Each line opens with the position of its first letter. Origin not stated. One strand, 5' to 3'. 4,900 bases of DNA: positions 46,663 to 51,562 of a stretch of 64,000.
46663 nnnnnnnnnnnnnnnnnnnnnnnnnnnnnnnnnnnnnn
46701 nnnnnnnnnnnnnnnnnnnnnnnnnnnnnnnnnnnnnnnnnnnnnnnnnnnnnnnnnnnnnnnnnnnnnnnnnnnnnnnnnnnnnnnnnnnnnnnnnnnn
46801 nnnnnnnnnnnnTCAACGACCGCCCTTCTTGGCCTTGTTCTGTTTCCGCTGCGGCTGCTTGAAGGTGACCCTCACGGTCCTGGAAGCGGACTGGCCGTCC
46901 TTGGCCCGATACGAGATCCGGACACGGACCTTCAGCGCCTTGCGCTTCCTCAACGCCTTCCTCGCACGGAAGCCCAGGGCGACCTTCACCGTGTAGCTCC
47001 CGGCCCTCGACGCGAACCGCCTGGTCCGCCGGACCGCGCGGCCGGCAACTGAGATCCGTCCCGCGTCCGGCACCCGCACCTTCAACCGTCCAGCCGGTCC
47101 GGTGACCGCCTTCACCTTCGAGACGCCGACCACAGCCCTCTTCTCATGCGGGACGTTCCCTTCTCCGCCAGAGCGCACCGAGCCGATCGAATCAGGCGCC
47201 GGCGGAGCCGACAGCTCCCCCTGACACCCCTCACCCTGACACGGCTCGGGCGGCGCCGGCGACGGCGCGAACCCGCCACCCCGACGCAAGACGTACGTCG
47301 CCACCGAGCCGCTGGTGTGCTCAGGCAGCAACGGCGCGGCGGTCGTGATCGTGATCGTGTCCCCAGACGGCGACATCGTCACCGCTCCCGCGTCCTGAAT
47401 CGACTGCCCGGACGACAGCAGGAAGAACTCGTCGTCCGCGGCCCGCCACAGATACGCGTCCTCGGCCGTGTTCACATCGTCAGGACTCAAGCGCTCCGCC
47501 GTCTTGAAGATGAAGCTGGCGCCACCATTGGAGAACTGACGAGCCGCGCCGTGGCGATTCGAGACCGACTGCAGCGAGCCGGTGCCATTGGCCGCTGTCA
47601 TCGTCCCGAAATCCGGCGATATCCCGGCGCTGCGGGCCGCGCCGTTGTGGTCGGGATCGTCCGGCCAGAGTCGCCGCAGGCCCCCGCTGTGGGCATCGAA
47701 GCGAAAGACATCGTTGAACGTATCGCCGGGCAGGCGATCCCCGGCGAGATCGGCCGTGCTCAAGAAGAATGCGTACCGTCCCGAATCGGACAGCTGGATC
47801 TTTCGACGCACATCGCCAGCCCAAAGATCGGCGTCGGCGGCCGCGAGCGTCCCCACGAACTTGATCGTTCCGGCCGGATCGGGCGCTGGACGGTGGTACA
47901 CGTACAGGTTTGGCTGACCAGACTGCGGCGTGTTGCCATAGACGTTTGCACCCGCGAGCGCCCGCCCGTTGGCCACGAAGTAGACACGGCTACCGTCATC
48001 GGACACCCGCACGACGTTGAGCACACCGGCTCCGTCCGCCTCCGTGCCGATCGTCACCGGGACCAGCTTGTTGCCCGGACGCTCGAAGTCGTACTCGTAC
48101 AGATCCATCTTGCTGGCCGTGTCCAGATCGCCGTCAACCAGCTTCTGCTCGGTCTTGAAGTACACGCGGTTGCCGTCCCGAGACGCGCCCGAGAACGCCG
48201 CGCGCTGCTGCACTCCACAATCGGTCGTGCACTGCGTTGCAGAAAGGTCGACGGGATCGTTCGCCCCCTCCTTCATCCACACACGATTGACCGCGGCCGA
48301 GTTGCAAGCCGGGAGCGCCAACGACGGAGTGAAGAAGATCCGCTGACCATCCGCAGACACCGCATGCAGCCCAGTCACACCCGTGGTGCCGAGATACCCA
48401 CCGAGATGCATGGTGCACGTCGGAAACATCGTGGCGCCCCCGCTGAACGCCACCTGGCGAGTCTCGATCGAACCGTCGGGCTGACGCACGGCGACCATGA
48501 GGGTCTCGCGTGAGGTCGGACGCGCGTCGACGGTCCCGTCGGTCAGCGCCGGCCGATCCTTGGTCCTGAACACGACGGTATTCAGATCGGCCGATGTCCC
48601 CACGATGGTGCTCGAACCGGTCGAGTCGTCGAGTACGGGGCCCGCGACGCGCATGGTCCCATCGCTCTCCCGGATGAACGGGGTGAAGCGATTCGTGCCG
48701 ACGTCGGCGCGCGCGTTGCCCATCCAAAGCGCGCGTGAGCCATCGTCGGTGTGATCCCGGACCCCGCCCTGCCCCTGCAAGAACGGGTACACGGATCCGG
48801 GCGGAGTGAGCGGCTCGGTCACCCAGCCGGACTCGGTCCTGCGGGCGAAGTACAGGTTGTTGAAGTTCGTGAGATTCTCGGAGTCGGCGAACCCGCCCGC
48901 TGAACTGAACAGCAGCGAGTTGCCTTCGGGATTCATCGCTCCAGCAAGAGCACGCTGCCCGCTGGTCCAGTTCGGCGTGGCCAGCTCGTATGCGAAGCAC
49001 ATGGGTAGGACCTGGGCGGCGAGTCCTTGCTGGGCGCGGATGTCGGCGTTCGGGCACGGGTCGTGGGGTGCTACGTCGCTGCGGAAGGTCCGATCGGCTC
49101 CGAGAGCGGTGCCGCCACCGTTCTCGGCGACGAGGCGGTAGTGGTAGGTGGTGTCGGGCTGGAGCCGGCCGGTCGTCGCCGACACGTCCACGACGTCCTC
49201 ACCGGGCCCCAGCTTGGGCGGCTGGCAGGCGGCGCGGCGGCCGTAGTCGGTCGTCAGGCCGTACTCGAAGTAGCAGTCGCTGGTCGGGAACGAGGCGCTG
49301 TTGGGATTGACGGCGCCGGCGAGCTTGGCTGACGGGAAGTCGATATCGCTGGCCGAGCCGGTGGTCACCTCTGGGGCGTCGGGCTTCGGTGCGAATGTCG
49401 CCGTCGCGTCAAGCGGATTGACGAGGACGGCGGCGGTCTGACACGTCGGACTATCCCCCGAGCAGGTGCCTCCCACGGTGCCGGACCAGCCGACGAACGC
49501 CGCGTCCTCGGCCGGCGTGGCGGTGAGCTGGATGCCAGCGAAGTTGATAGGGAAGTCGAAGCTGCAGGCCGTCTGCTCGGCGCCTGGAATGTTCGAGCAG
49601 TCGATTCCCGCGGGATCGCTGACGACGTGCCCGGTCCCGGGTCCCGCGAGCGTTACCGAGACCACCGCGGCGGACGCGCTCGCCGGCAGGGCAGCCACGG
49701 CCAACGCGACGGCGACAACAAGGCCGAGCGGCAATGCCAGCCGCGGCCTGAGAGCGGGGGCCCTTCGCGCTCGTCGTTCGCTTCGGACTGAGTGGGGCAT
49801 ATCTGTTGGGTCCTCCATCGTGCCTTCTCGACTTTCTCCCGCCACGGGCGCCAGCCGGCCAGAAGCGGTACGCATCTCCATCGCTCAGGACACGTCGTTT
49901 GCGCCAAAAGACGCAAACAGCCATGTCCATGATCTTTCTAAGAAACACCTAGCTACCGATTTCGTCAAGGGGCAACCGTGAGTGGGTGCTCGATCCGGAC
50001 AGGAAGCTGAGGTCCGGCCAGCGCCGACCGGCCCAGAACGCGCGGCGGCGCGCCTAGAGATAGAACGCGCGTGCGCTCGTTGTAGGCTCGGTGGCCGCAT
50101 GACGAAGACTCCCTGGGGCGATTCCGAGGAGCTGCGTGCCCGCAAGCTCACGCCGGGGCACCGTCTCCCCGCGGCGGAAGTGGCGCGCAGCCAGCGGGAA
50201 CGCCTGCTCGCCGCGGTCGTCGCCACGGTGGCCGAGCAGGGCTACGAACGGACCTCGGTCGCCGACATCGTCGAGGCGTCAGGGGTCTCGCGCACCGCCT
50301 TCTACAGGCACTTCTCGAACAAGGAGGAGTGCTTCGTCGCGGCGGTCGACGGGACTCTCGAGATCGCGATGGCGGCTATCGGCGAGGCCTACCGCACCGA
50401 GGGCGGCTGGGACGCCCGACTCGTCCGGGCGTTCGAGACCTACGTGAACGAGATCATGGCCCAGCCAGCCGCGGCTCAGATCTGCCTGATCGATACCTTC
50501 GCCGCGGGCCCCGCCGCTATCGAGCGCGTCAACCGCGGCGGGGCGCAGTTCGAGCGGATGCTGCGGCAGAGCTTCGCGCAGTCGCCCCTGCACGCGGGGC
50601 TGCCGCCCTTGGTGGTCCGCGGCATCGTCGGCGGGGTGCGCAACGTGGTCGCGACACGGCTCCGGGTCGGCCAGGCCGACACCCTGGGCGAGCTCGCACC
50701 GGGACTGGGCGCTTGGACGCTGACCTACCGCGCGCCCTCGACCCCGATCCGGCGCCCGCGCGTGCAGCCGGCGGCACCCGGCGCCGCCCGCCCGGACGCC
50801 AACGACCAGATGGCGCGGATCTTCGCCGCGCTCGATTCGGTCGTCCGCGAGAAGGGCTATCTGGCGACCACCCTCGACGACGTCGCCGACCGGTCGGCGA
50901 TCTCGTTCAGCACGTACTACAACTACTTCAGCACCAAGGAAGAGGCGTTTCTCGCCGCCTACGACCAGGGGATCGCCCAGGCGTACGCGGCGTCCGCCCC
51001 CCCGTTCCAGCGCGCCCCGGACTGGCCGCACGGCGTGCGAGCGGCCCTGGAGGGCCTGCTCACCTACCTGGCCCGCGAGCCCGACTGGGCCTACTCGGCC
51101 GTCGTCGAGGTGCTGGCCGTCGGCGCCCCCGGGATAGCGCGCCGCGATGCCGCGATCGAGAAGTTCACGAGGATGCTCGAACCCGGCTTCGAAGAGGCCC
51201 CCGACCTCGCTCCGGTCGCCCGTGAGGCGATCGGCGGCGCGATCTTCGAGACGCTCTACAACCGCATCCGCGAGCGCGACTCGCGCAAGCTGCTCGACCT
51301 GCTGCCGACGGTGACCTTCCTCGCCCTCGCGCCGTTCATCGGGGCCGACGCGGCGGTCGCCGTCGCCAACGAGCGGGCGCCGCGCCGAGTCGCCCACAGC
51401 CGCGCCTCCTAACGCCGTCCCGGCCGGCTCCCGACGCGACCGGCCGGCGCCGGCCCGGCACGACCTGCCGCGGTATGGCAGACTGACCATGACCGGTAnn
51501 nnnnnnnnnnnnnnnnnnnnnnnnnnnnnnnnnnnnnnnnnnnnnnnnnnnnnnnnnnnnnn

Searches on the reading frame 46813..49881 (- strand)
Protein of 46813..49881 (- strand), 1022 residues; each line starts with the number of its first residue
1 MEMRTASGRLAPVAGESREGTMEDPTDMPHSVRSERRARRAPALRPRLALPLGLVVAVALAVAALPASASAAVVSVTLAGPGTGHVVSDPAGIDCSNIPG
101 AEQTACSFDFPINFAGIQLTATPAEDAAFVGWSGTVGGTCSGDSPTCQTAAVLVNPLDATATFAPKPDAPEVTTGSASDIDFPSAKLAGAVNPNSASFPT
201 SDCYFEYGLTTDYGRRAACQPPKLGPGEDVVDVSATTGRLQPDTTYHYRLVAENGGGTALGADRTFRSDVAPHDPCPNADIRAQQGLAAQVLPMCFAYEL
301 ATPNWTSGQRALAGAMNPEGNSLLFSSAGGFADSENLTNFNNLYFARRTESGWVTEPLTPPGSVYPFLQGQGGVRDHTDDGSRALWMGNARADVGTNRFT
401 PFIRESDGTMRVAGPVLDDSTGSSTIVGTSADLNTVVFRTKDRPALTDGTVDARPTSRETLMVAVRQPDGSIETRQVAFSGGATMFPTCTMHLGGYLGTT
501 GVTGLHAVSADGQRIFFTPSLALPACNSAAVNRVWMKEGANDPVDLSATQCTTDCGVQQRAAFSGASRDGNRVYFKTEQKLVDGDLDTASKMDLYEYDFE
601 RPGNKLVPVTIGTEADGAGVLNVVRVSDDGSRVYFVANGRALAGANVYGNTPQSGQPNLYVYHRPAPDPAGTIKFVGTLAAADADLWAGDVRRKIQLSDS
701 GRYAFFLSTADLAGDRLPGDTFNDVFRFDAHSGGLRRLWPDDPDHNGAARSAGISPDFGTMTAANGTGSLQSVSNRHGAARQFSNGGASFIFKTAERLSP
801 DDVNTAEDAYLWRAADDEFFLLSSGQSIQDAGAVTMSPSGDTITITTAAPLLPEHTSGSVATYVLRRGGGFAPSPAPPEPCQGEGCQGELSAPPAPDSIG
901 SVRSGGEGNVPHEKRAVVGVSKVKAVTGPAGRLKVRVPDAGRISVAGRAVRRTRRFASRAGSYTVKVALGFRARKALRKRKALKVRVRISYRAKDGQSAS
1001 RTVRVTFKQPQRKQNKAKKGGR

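Call 97: search_protein_families(library=pfam, proteins=[window:46813-49881:-], max_evalue=0.001)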
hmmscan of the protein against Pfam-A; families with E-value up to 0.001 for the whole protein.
window:46813-49881:- (1022 aa): 1 family
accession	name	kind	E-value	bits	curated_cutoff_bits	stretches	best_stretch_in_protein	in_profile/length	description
PF18998.6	Flg_new_2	-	0.00062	20.1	23.6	1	117-166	25-72/73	Divergent InlB B-repeat domain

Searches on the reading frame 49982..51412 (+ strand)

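Call 97: search_protein_families(library=pfam, proteins=[window:49982-51412:+], max_evalue=0.001)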
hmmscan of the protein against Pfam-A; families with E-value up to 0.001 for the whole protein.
window:49982-51412:+ (476 aa): 2 families
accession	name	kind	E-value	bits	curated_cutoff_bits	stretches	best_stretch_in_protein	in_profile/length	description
PF00440.29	TetR_N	-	1.4e-22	79.7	24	2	75-121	1-47/47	Bacterial regulatory proteins, tetR family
PF13022.12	HTH_Tnp_1_2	-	8.1e-05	23.2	27.9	0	83-125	19-59/122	Helix-turn-helix of insertion element transposase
